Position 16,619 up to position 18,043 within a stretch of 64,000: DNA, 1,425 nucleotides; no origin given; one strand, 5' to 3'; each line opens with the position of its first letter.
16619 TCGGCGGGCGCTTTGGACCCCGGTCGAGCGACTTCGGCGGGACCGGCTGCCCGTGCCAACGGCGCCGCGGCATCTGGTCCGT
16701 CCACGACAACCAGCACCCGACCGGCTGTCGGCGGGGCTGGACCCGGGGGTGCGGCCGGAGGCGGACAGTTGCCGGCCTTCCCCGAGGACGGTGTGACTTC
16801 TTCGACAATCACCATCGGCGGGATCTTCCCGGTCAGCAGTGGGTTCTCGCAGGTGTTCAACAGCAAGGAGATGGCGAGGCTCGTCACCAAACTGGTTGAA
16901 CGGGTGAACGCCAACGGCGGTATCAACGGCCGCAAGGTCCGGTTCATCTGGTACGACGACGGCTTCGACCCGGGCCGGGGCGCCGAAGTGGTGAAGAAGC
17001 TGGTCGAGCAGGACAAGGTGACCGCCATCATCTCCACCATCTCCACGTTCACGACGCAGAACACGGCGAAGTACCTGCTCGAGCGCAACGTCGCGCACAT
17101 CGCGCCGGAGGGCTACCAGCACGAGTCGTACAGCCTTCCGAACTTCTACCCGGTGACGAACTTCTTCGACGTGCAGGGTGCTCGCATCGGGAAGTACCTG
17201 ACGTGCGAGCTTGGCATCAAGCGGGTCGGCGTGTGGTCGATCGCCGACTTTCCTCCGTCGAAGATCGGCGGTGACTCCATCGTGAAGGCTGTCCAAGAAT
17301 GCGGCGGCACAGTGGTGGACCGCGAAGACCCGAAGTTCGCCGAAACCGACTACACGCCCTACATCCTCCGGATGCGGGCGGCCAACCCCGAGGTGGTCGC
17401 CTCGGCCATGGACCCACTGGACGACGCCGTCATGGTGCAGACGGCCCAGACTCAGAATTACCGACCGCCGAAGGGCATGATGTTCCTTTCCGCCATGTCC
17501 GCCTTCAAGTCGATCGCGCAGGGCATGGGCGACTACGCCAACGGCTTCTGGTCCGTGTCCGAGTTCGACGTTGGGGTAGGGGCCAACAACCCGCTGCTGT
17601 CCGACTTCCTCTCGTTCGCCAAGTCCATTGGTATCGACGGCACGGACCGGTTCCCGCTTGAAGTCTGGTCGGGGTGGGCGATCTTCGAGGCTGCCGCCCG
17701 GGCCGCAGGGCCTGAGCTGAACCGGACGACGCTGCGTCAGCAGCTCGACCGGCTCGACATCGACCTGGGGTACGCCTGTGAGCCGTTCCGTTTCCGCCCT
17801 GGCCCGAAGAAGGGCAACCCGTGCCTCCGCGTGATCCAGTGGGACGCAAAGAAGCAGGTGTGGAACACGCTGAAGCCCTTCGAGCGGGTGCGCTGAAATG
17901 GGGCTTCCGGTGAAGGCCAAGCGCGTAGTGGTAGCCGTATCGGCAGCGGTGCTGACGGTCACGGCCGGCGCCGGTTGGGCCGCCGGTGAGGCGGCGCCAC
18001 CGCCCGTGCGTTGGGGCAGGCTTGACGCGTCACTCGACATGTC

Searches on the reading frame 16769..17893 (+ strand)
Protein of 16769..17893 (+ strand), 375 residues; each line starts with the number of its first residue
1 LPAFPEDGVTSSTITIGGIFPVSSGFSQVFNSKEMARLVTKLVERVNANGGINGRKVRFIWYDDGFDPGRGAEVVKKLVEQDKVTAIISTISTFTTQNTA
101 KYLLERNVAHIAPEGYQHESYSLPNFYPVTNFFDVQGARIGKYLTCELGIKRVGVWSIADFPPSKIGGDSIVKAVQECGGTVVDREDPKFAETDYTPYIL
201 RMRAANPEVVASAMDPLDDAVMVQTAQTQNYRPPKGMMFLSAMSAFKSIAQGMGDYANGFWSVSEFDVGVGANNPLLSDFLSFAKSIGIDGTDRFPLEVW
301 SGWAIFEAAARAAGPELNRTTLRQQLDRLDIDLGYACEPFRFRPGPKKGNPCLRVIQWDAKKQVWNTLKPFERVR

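Call 7: search_protein_families(library=pfam, proteins=[window:16769-17893:+], max_evalue=0.001)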
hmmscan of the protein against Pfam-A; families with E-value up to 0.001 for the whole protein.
window:16769-17893:+ (375 aa): 2 families
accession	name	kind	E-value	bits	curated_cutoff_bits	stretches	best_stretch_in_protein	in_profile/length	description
PF13458.12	Peripla_BP_6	-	1.4e-52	180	31.7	1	13-362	1-342/343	Periplasmic binding protein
PF13433.12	Peripla_BP_5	-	1.3e-08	34.8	27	1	16-215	3-197/363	Periplasmic binding protein domain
